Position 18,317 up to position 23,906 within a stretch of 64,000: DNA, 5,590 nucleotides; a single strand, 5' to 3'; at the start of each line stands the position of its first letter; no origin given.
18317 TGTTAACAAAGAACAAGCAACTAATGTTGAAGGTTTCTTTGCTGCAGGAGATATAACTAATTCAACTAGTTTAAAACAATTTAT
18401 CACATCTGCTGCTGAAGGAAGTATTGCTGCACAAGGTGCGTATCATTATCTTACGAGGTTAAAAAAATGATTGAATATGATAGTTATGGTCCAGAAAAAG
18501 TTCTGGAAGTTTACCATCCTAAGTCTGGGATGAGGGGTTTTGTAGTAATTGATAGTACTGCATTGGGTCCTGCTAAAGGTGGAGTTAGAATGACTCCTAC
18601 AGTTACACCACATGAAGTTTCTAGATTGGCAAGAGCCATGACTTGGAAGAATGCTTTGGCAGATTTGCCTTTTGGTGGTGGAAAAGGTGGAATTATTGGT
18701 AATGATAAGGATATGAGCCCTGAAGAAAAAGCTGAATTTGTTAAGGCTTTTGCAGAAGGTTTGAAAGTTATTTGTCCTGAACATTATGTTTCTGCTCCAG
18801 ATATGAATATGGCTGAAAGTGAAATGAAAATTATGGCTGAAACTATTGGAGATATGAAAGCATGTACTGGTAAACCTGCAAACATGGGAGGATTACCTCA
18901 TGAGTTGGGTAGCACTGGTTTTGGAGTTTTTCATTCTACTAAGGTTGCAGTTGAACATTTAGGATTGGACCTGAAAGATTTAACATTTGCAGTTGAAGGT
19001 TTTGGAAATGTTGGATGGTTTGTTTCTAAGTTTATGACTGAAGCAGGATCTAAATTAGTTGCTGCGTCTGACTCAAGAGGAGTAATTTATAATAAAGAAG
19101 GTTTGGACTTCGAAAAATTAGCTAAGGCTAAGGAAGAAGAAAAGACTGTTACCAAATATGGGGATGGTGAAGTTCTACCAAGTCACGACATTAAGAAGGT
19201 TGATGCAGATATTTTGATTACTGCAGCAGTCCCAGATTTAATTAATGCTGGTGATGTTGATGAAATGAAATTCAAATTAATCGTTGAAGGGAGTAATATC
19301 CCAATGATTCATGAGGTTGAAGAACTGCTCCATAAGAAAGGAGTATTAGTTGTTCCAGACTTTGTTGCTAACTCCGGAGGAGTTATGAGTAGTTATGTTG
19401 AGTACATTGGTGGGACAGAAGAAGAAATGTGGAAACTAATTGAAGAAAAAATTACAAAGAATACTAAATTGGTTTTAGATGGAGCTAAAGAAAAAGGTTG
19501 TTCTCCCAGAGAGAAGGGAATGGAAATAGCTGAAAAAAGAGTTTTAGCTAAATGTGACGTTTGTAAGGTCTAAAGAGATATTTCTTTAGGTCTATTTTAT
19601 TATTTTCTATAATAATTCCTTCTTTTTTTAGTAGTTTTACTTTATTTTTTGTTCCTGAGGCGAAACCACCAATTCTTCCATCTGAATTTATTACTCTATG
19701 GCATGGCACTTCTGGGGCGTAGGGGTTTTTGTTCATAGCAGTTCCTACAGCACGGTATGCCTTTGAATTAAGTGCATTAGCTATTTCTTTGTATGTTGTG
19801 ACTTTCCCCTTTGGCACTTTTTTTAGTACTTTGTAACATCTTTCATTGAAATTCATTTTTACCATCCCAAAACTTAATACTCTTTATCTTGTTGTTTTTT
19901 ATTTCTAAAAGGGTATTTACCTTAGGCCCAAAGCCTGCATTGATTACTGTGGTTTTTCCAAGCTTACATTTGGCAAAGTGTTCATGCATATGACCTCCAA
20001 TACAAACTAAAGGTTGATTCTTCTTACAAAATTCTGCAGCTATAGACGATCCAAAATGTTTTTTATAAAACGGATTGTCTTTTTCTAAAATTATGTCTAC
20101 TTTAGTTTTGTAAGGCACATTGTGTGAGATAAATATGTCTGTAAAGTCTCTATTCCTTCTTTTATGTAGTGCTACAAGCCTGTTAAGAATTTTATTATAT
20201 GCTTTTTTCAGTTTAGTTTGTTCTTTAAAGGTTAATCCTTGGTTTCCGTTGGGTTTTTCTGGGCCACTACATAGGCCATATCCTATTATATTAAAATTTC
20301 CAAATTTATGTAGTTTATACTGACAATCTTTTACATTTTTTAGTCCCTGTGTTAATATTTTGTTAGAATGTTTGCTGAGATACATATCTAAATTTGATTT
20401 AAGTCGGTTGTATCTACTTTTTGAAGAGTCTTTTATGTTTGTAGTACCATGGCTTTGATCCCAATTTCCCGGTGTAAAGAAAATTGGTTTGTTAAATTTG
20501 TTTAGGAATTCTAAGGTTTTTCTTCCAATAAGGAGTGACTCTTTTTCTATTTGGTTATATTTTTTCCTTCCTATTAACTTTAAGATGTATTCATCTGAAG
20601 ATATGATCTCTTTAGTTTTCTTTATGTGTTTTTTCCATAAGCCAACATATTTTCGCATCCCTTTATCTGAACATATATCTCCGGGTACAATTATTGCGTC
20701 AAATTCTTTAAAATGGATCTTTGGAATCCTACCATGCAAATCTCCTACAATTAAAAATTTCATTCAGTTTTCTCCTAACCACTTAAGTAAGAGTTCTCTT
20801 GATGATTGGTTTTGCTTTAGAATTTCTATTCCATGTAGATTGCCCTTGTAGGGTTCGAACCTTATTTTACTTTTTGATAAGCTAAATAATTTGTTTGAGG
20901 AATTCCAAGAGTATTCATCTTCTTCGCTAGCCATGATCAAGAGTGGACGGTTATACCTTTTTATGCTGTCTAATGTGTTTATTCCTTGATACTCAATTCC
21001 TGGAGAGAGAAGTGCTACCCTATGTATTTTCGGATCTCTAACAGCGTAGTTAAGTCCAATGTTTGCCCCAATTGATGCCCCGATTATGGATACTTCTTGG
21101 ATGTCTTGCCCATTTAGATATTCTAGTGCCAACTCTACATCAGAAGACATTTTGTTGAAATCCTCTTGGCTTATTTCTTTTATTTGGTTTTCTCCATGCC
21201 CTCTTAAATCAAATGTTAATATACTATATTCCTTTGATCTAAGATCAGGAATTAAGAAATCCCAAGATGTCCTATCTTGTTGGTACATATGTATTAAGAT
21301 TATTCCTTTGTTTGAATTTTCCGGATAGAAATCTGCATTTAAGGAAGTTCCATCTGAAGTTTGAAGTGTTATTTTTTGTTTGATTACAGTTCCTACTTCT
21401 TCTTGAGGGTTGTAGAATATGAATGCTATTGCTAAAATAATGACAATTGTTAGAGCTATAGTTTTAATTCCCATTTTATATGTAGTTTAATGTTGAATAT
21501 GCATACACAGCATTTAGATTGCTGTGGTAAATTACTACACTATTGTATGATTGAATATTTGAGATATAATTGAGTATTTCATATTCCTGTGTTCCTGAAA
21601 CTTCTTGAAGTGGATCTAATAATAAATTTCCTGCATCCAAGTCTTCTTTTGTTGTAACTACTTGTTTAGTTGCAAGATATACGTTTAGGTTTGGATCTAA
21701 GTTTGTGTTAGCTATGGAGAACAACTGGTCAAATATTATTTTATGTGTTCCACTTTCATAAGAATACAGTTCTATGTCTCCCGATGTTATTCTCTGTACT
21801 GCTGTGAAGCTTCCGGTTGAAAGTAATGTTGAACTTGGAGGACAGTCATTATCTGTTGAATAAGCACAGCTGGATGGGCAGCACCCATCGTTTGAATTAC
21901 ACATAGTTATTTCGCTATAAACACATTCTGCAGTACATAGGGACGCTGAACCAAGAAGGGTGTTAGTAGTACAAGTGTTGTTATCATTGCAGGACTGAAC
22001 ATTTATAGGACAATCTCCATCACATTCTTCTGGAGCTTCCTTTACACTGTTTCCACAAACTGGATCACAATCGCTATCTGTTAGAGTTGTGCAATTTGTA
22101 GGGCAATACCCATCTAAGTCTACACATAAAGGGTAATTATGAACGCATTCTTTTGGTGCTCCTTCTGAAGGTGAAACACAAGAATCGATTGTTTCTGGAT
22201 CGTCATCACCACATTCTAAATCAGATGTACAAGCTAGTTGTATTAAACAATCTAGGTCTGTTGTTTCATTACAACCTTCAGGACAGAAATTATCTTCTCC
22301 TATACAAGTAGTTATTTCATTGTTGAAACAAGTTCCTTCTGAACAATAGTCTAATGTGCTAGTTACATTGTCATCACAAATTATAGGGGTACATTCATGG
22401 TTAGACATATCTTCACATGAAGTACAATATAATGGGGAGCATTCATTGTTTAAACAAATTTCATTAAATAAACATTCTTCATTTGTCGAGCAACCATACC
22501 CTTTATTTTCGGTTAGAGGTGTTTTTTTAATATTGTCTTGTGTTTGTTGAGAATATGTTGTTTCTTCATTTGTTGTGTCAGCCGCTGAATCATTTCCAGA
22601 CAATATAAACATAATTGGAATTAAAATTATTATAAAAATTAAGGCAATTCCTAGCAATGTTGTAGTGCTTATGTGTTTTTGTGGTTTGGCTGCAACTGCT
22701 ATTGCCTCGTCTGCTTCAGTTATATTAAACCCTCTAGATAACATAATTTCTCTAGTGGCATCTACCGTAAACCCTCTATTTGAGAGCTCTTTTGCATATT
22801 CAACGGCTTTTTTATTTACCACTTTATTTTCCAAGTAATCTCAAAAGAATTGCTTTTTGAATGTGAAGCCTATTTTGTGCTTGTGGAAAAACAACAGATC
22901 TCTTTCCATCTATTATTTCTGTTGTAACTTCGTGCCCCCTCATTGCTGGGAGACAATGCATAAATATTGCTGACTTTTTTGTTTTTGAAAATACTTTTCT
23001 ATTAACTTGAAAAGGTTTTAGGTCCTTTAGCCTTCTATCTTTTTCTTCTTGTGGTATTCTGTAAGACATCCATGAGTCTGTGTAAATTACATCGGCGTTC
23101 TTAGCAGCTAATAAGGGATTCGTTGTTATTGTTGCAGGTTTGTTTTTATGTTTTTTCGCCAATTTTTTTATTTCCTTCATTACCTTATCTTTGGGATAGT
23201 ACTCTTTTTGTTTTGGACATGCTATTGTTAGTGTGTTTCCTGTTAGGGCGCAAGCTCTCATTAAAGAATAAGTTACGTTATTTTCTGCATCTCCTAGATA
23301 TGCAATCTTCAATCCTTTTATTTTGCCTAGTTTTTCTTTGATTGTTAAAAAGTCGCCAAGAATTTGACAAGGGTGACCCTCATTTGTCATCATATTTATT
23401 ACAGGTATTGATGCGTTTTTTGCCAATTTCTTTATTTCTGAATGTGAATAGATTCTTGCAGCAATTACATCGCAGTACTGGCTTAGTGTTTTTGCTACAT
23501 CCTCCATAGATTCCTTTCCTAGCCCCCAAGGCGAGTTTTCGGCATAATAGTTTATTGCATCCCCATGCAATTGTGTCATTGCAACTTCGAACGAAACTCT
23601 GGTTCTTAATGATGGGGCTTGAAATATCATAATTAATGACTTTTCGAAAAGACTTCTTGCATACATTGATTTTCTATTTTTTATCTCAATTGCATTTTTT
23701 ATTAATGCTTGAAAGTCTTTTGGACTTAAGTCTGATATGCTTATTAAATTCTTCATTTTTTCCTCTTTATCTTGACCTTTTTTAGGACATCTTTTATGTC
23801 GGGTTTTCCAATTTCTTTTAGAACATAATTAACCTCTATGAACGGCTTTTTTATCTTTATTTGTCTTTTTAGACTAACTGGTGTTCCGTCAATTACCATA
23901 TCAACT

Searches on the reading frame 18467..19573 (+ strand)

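Call 57: search_protein_families(library=ncbifam, proteins=[window:18467-19573:+], max_evalue=1e-8)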
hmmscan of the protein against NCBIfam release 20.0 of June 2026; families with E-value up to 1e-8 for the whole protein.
window:18467-19573:+ (368 aa): 6 families
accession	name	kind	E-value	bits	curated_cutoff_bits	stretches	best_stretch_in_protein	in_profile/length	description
NF040817.1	GdhA_Arch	equivalog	5.6e-74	249.8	750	1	23-359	55-407/419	glutamate dehydrogenase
NF041398.1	GluDhGdhB_Halo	equivalog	4.3e-66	223.5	620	1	24-327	53-367/410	glutamate dehydrogenase GdhB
NF006929.0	PRK09414.1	equivalog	4.6e-47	161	536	1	23-327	78-397/445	NADP-specific glutamate dehydrogenase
NF010633.0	PRK14030.1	subfamily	4.2e-36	125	743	1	24-324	75-392/445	glutamate dehydrogenase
NF035922.1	Trp_DH_ScyB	equivalog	7.5e-35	120.5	600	1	7-360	9-340/346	tryptophan dehydrogenase ScyB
NF010634.0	PRK14031.1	equivalog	1.8e-30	105.8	822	1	24-338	75-403/444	NADP-specific glutamate dehydrogenase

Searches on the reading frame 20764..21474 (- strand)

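Call 58: search_protein_families(library=ncbifam, proteins=[window:20764-21474:-], max_evalue=1e-8)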
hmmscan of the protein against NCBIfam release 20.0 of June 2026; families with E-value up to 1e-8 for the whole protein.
window:20764-21474:- (236 aa): 5 families
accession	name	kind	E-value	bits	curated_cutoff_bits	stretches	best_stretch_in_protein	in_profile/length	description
NF011457.0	PRK14875.1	equivalog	1.4e-15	57.2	307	1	51-159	128-232/372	acetoin dehydrogenase dihydrolipoyllysine-residue acetyltransferase subunit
TIGR03695.1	menH_SHCHC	equivalog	1.6e-11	44.1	208.55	1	56-154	3-99/252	2-succinyl-6-hydroxy-2,4-cyclohexadiene-1-carboxylate synthase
NF050089.1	i_nPHAscl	equivalog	1.6e-10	40.5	300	1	53-169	16-127/288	intracellular short-chain-length polyhydroxyalkanoate depolymerase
NF051488.1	bifunc_PcaDC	exception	2.1e-10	40.3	390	1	58-158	15-111/375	bifunctional 3-oxoadipate enol-lactonase/4-carboxymuconolactone decarboxylase PcaDC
NF051487.1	bifunc_PcaCD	exception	7.9e-09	35.1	430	0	52-152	169-264/413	bifunctional 4-carboxymuconolactone decarboxylase/3-oxoadipate enol-lactonase PcaCD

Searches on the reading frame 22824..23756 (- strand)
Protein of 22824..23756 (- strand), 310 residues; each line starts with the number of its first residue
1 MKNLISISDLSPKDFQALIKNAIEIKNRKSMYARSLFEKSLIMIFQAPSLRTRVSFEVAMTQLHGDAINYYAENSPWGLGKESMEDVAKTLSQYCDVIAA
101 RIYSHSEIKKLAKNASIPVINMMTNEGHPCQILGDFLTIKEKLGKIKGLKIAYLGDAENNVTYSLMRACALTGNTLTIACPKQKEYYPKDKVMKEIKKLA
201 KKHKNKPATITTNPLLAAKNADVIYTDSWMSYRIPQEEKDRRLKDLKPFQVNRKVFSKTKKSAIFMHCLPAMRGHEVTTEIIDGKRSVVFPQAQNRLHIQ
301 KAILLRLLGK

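Call 58: search_protein_families(library=ncbifam, proteins=[window:22824-23756:-], max_evalue=1e-8)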
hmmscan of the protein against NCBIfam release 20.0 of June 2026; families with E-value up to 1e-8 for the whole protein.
window:22824-23756:- (310 aa): 16 families
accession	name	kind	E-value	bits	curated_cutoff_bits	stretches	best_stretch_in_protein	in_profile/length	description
NF001986.0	PRK00779.1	subfamily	3.9e-103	344.8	306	1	1-309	5-305/307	ornithine carbamoyltransferase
TIGR00658.1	orni_carb_tr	equivalog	4.9e-98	328.1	280.85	1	2-308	1-303/304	ornithine carbamoyltransferase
NF011380.0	PRK14805.1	equivalog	6.9e-85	284.7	421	1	1-309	1-301/302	ornithine carbamoyltransferase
TIGR04384.1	putr_carbamoyl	exception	1.1e-74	251.5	500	1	4-307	2-306/330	putrescine carbamoyltransferase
NF003286.0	PRK04284.1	subfamily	2.3e-66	224.2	515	1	2-272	7-277/332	ornithine carbamoyltransferase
NF011379.0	PRK14804.1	equivalog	4.8e-53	180.3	373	1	1-308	6-309/311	ornithine carbamoyltransferase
NF003384.0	PRK04523.1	equivalog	2.4e-51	174.8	288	1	1-308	3-333/336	N-acetylornithine carbamoyltransferase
NF009213.0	PRK12562.1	subfamily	4.2e-51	174.3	559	1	2-273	7-279/334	ornithine carbamoyltransferase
NF002470.0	PRK01713.1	equivalog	3.7e-46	158.1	545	1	3-275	9-281/334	ornithine carbamoyltransferase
NF002032.1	PRK00856.1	equivalog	3.6e-43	147.8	263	1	2-307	1-296/297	aspartate carbamoyltransferase catalytic subunit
TIGR00670.1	asp_carb_tr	equivalog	2e-42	145.4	236.95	1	2-307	1-302/304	aspartate carbamoyltransferase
NF006046.0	PRK08192.1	equivalog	1.7e-27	96.6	512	1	7-307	12-316/339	aspartate carbamoyltransferase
NF008853.0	PRK11891.1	equivalog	5.1e-24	84.7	560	1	3-309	90-399/430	aspartate carbamoyltransferase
NF010387.0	PRK13814.1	equivalog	2.4e-14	52.9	660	1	33-305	36-300/310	aspartate carbamoyltransferase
NF005538.0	PRK07200.1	equivalog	1.1e-10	41.1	453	0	11-237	31-280/396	knotted carbamoyltransferase YgeW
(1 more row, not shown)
